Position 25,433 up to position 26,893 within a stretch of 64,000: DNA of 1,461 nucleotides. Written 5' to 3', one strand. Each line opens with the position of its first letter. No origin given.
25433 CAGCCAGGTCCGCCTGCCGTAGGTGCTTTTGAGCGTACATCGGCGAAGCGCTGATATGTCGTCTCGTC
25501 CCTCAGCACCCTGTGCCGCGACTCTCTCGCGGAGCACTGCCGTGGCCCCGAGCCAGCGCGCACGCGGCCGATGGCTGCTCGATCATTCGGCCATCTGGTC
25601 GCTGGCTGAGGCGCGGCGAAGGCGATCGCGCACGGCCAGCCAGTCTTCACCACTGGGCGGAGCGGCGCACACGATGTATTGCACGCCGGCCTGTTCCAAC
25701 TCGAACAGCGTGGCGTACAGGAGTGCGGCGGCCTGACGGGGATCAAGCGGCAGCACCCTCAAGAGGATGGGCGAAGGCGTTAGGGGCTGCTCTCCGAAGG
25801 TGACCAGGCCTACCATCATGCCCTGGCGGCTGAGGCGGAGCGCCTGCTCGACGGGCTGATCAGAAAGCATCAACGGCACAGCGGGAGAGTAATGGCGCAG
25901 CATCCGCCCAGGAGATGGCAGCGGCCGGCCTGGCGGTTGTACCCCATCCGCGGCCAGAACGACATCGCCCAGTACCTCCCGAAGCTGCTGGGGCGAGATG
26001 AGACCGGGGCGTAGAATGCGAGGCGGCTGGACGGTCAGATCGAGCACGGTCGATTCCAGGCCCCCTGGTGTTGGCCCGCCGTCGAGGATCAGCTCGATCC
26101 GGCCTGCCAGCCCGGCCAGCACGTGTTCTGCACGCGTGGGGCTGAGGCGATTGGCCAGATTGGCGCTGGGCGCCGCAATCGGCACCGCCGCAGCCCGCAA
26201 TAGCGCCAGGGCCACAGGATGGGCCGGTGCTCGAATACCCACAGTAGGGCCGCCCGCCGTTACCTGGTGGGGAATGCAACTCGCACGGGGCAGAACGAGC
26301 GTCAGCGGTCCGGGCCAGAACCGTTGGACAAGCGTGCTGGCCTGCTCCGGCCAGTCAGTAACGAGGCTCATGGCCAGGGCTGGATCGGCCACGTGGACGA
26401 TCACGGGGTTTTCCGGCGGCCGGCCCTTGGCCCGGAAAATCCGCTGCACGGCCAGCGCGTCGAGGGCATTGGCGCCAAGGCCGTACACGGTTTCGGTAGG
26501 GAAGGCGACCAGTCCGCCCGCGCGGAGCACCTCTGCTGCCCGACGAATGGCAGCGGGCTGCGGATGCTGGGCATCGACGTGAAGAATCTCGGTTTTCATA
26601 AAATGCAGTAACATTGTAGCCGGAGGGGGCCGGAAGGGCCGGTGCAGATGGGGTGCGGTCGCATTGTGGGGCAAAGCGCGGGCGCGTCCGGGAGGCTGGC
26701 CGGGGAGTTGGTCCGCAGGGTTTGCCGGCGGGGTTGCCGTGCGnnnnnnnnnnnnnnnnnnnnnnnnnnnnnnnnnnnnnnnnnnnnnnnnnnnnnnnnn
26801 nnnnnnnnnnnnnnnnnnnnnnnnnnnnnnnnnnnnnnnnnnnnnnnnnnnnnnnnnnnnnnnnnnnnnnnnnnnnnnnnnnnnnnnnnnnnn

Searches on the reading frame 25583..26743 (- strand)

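Call 42: search_protein_families(library=pfam, proteins=[window:25583-26743:-], max_evalue=0.001)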
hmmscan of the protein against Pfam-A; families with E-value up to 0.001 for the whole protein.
window:25583-26743:- (386 aa): 2 families
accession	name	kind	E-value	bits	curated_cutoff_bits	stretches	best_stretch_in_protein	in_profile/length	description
PF01300.24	Sua5_yciO_yrdC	-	1.9e-58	197.3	25.1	1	71-247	1-178/178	Telomere recombination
PF03481.19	Sua5_C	-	9.2e-20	72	22.9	1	249-380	1-136/136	Threonylcarbamoyl-AMP synthase, C-terminal domain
